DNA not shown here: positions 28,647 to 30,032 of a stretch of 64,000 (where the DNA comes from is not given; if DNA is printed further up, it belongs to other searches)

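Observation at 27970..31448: Bacterial ERG4/ERG24-type sterol reductase homolog co-transcribed with an SDR and followed by catalase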

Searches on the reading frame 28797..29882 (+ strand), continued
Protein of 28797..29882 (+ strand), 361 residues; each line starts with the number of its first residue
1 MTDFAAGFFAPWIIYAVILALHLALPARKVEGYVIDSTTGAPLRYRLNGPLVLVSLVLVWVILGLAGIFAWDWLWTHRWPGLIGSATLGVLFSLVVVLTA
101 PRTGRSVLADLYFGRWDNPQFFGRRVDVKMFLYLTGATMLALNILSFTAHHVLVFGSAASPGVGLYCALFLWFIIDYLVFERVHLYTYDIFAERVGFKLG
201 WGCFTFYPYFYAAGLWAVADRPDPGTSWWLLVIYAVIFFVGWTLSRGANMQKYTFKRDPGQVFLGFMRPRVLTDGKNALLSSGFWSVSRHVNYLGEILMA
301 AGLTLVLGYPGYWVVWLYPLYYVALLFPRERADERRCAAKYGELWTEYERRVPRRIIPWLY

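Call 46: search_protein_families(library=pfam, proteins=[P0154, P0173, P0150, P0190, P0203, P0233, P0258, P0146, P0133, P0126], max_evalue=0.001)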
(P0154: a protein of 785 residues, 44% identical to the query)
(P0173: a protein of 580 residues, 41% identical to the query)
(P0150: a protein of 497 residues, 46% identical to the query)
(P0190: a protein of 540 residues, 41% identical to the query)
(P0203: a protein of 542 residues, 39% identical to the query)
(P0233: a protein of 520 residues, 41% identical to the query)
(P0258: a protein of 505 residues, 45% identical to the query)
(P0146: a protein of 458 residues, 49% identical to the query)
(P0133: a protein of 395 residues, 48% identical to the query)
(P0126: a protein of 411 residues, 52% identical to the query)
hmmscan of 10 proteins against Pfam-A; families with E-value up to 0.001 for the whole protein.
P0154 (785 aa): 7 families
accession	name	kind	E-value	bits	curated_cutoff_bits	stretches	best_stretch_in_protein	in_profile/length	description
PF01222.22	ERG4_ERG24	-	3e-37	128.9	27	2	169-393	181-401/432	Ergosterol biosynthesis ERG4/ERG24 family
PF01370.27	Epimerase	-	5.8e-19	68.9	20.9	1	414-573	58-229/240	NAD dependent epimerase/dehydratase family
PF01073.25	3Beta_HSD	-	1.3e-08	34.6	22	1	410-560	58-220/280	3-beta hydroxysteroid dehydrogenase/isomerase family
PF07993.18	NAD_binding_4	-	1.4e-08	34.6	20.1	1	416-562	86-255/258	Male sterility protein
PF16363.11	GDP_Man_Dehyd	-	3.2e-08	33.8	27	1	429-578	85-246/332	GDP-mannose 4,6 dehydratase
PF04321.23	RmlD_sub_bind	-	6.9e-08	32.3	27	1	417-590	48-216/287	RmlD substrate binding domain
PF06966.17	DUF1295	-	8.8e-05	22.5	20.4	1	283-389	110-205/235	Protein of unknown function (DUF1295)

P0173 (580 aa): 3 families
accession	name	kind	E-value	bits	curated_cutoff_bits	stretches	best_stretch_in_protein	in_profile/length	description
PF01222.22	ERG4_ERG24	-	5.8e-51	174.1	27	1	184-580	73-432/432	Ergosterol biosynthesis ERG4/ERG24 family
PF04930.20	FUN14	-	1.3e-20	74.1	22.5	1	54-151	2-92/92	FUN14 family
PF06966.17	DUF1295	-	0.00016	21.7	20.4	1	450-547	126-209/235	Protein of unknown function (DUF1295)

P0150 (497 aa): 2 families
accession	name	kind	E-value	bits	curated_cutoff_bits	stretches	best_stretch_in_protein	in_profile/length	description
PF01222.22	ERG4_ERG24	-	2.3e-46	158.9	27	1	107-497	80-432/432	Ergosterol biosynthesis ERG4/ERG24 family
PF06966.17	DUF1295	-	0.00039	20.4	20.4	1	350-451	107-197/235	Protein of unknown function (DUF1295)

P0190 (540 aa): 2 families
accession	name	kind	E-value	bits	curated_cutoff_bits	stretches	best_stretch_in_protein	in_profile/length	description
PF01222.22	ERG4_ERG24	-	2.6e-36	125.8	27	1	325-540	228-432/432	Ergosterol biosynthesis ERG4/ERG24 family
PF06966.17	DUF1295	-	1.1e-06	28.7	20.4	1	408-489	120-187/235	Protein of unknown function (DUF1295)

P0203 (542 aa): 2 families
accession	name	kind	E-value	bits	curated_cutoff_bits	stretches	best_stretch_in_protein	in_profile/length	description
PF01222.22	ERG4_ERG24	-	1.4e-36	126.7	27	1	285-542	186-432/432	Ergosterol biosynthesis ERG4/ERG24 family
PF06966.17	DUF1295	-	2.7e-06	27.5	20.4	1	409-507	127-206/235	Protein of unknown function (DUF1295)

P0233 (520 aa): 2 families
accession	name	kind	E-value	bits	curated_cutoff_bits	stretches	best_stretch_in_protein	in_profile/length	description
PF01222.22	ERG4_ERG24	-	4.1e-33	115.2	27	1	202-520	174-432/432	Ergosterol biosynthesis ERG4/ERG24 family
PF06966.17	DUF1295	-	0.00012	22.1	20.4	0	435-484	154-205/235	Protein of unknown function (DUF1295)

P0258 (505 aa): 2 families
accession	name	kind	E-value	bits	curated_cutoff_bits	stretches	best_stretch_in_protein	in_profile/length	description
PF01222.22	ERG4_ERG24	-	2.9e-29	102.6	27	1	188-498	181-414/432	Ergosterol biosynthesis ERG4/ERG24 family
PF06966.17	DUF1295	-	0.00035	20.6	20.4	1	344-438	124-175/235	Protein of unknown function (DUF1295)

P0146 (458 aa): 2 families
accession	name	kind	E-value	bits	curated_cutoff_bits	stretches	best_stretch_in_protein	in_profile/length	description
PF01222.22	ERG4_ERG24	-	1.6e-55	189.1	27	1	199-458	183-432/432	Ergosterol biosynthesis ERG4/ERG24 family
PF06966.17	DUF1295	-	1.1e-07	32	20.4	1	284-405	86-183/235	Protein of unknown function (DUF1295)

P0133 (395 aa): 2 families
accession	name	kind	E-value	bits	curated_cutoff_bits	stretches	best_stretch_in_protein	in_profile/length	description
PF01222.22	ERG4_ERG24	-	6.5e-57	193.7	27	1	23-395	81-432/432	Ergosterol biosynthesis ERG4/ERG24 family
PF06966.17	DUF1295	-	1.7e-06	28.2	20.4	1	259-357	114-202/235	Protein of unknown function (DUF1295)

P0126 (411 aa): 2 families
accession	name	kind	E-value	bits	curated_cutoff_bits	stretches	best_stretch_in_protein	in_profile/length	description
PF01222.22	ERG4_ERG24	-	1.5e-36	126.6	27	1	15-411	80-432/432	Ergosterol biosynthesis ERG4/ERG24 family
PF06966.17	DUF1295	-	9.6e-05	22.4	20.4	1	256-348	117-181/235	Protein of unknown function (DUF1295)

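Call 47: list_cluster_members(proteins=[P0252, P0238, P0259, P0260, P0269, P0257, P0265, P0220, P0125, P0121])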
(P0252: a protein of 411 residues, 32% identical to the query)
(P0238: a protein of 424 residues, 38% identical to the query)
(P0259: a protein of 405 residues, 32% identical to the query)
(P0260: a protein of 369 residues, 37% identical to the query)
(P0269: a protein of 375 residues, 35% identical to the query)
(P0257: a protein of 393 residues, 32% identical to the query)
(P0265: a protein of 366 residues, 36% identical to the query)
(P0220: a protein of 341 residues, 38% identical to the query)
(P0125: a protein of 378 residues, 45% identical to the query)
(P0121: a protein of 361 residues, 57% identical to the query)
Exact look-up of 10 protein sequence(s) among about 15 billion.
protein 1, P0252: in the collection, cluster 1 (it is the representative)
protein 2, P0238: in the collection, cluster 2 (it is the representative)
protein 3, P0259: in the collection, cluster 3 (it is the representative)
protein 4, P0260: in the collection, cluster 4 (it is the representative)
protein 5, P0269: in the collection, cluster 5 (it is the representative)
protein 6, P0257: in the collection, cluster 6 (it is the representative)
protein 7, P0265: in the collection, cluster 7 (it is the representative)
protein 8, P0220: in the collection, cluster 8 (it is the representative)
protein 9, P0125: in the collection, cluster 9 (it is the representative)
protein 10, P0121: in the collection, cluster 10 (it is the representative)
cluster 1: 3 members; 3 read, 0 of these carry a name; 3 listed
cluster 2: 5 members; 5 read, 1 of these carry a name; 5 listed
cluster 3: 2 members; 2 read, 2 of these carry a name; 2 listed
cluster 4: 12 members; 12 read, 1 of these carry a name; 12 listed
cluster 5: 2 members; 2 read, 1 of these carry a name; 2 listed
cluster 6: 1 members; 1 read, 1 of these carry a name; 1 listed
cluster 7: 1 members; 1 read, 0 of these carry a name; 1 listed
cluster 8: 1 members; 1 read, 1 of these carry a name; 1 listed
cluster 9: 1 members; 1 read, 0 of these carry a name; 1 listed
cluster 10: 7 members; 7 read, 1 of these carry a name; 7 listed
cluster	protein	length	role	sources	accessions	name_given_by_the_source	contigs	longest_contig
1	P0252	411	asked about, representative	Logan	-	-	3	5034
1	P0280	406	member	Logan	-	-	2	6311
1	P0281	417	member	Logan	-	-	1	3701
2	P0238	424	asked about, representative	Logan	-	-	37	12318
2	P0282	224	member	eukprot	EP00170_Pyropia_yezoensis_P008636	contig_36521_g8667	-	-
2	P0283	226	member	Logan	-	-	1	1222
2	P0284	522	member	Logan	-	-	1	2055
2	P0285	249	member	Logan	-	-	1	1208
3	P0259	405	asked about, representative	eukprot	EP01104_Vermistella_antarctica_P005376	TRINITY_DN158_c0_g1_i2.p1 TRINITY_DN158_c0_g1~~TRINITY_DN158_c0_g1_i2.p1 ORF ...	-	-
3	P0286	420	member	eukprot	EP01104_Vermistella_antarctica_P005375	TRINITY_DN158_c0_g1_i1.p1 TRINITY_DN158_c0_g1~~TRINITY_DN158_c0_g1_i1.p1 ORF ...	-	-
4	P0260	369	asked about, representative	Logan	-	-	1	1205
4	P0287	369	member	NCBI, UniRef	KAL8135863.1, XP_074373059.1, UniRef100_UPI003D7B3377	delta(14)-sterol reductase [Apium graveolens] | delta(14)-sterol reductase n=1 Tax=Apium graveolens TaxID=4045 RepID=UPI003D7B3377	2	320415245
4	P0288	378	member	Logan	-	-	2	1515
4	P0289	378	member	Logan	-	-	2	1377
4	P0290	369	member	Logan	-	-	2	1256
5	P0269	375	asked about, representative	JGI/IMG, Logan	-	delta14-sterol reductase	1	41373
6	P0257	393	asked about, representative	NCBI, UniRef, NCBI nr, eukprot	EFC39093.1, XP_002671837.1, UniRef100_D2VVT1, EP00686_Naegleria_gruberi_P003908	ERG4/ERG24 ergosterol biosynthesis protein family protein [Naegleria gruberi] | Delta(14)-sterol reductase n=1 Tax=Naegleria gruberi TaxID=5762 RepID=D2VVT1_NAEGR | XP_002671837.1 ERG4/ERG24 ergosterol biosynthesis protein family protein [Naegleria ...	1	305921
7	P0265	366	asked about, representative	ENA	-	-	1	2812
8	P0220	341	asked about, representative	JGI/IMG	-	delta14-sterol reductase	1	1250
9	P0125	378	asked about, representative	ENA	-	-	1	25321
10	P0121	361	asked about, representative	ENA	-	-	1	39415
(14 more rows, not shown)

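Call 50: search_protein_families(library=pfam, proteins=[L045:3371-4369:+, L045:4369-5190:+, L045:7656-8267:+, L045:8558-9436:-, L045:9508-10689:+, L045:10689-11306:+, L038:7076-8083:-, L054:3845-5032:+, L054:5043-5897:+, L013:7080-7508:-], max_evalue=0.001)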
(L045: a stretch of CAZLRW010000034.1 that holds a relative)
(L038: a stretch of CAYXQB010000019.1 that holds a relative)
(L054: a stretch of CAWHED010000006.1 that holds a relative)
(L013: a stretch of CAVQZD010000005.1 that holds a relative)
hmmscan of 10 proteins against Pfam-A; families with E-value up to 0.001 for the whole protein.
L045:3371-4369:+ (332 aa): 3 families
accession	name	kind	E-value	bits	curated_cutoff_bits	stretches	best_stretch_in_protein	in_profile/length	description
PF00702.32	Hydrolase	-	1e-09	39.5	26.4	1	112-283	4-191/191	haloacid dehalogenase-like hydrolase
PF13419.12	HAD_2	-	1.7e-06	28.8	23.8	1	114-289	3-178/178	Haloacid dehalogenase-like hydrolase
PF12689.13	Acid_PPase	-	0.00014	22.2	27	0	229-294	92-153/169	Acid Phosphatase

L045:4369-5190:+ (273 aa): 5 families
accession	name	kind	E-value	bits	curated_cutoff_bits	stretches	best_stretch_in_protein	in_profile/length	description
PF14805.11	THDPS_N_2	-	1.5e-26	92.8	25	1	3-68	1-67/67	Tetrahydrodipicolinate N-succinyltransferase N-terminal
PF00132.30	Hexapep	-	2.7e-17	62.1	27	2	177-210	2-35/36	Bacterial transferase hexapeptide (six repeats)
PF14602.12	Hexapep_2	-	3e-14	52.9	27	1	176-210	1-33/34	Hexapeptide repeat of succinyl-transferase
PF25084.1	LbH_EIF2B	-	7.6e-07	29.5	54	1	116-215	4-105/105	EIF2B subunit epsilon LbH domain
PF21711.3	DCTN5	-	0.00055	20.1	40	0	175-234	89-146/182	Dynactin subunit 5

L045:7656-8267:+ (203 aa): 1 family
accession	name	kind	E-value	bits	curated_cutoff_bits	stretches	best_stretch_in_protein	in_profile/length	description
PF02464.23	CinA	-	1.2e-38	132.6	23.5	1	46-195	5-154/155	Competence-damaged protein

L045:8558-9436:- (292 aa): 4 families
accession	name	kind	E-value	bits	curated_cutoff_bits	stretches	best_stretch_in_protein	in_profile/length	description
PF13561.12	adh_short_C2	-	1.1e-60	205.6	27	1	14-256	1-236/236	Enoyl-(Acyl carrier protein) reductase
PF00106.31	adh_short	-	8.6e-48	162.8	26.6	1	8-193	1-188/195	short chain dehydrogenase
PF23441.1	SDR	-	2.4e-08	34.1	27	1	43-255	48-255/258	SDR-like rossmann domain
PF08659.16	KR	-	1.8e-07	31.7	22.6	1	11-159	4-154/180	KR domain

L045:9508-10689:+ (393 aa): 2 families
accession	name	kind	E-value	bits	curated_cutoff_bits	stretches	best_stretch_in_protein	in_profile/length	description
PF01546.33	Peptidase_M20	-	3.3e-41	141.9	24.6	1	74-385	1-205/206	Peptidase family M20/M25/M40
PF07687.19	M20_dimer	-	5.9e-22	78.1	21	1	186-291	1-104/107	Peptidase dimerisation domain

L045:10689-11306:+ (205 aa): 0 families

L038:7076-8083:- (335 aa): 2 families
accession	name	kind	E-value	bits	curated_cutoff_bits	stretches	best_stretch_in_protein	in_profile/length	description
PF01925.25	TauE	-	7.3e-45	153.9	32.6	1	86-325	2-236/237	Sulfite exporter TauE/SafE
PF24432.1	DUF7555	-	0.00044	20.7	28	1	148-201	12-65/133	Family of unknown function (DUF7555)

L054:3845-5032:+ (395 aa): 4 families
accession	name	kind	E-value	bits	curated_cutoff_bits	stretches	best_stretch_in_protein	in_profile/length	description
PF00155.27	Aminotran_1_2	-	3.3e-54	184.9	19.7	1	42-384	1-361/361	Aminotransferase class I and II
PF01212.27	Beta_elim_lyase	-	2.2e-06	27.7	27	1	91-268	36-215/288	Beta-eliminating lyase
PF01053.26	Cys_Met_Meta_PP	-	0.00011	21.3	27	1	79-216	47-181/381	Cys/Met metabolism PLP-dependent enzyme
PF00266.25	Aminotran_5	-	0.00055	19.4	21.5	0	107-213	67-180/371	Aminotransferase class-V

L054:5043-5897:+ (284 aa): 6 families
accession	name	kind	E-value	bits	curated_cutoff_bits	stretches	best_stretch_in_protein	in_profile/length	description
PF00106.31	adh_short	-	3.6e-46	157.5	26.6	1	16-196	1-191/195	short chain dehydrogenase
PF13561.12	adh_short_C2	-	1.7e-29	103.5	27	1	24-198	3-187/236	Enoyl-(Acyl carrier protein) reductase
PF08659.16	KR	-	6e-10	39.8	22.6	1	46-170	45-165/180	KR domain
PF08643.16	DUF1776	-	8.2e-08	32.4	25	1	94-236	104-259/294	Fungal family of unknown function (DUF1776)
PF01370.27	Epimerase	-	7.5e-07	29.2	20.9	1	18-141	1-115/240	NAD dependent epimerase/dehydratase family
PF21394.3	Beta-ketacyl_N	-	0.00068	19.7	26.9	0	103-185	83-156/170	Beta-ketoacyl synthase-like, N-terminal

L013:7080-7508:- (142 aa): 2 families
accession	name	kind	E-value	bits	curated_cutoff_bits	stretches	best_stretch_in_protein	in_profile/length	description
PF00127.26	Copper-bind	-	3.1e-14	53.6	21.2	1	67-142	9-99/99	Copper binding proteins, plastocyanin/azurin family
PF13473.12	Cupredoxin_1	-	7.9e-12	45.6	27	1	57-141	17-104/104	Cupredoxin-like domain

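Call 58: find_encoding_contigs(protein=P0269, flank=10000, max_places=2)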
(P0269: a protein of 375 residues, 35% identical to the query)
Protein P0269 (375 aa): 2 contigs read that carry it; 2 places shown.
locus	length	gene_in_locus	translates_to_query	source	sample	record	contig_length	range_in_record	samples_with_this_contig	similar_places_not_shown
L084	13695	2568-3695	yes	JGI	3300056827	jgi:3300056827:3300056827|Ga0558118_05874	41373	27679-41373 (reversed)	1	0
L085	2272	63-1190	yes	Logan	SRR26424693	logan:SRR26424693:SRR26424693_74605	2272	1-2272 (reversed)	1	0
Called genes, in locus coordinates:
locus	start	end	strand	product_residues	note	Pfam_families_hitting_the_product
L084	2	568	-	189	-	?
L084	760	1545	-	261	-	PF13774:Longin (weak), PF00957:Synaptobrevin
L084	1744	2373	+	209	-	-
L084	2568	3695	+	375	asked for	PF01222:ERG4_ERG24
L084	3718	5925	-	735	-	PF00004:AAA, PF17862:AAA_lid_3, PF01434:Peptidase_M41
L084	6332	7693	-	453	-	PF01266:DAO (weak), PF04820:Trp_halogenase (faint), PF07992:Pyr_redox_2 (faint), PF01494:FAD_binding_3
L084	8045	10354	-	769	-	PF00621:RhoGEF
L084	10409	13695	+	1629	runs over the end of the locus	PF12157:DUF3591, PF00439:Bromodomain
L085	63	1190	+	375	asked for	PF01222:ERG4_ERG24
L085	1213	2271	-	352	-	?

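Call 59: find_encoding_contigs(protein=P0178, flank=8000, max_places=3)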
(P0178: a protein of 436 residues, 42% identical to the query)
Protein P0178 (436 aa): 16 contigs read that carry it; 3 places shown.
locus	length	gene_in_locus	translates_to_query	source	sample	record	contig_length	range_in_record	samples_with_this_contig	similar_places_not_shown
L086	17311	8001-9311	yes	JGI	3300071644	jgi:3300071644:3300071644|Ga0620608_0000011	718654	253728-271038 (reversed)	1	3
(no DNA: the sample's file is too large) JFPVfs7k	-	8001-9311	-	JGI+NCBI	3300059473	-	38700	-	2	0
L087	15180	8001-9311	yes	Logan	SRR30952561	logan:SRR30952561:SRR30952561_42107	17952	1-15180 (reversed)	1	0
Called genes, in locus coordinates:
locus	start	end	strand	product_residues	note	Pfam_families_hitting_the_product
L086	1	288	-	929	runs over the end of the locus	PF19220:Rod_CreS (faint), PF12329:TMF_DNA_bd (weak), PF12325:TMF_TATA_bd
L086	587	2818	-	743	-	-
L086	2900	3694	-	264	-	PF01182:Glucosamine_iso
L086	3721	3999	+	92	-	-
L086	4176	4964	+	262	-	PF28132:DDB_G0273449 (weak)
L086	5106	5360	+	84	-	-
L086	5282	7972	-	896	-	-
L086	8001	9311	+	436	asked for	PF01222:ERG4_ERG24, PF06966:DUF1295 (weak)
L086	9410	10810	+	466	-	PF01066:CDP-OH_P_transf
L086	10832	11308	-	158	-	-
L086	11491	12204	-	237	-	PF01408:GFO_IDH_MocA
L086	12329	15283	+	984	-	-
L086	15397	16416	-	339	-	PF03798:TRAM_LAG1_CLN8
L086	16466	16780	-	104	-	-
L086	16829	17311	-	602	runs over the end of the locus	PF06309:Torsin (weak), PF13191:AAA_16 (faint), PF13401:AAA_22 (weak)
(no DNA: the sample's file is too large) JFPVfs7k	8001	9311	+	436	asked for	PF01222:ERG4_ERG24, PF06966:DUF1295 (weak)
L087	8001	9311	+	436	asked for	PF01222:ERG4_ERG24, PF06966:DUF1295 (weak)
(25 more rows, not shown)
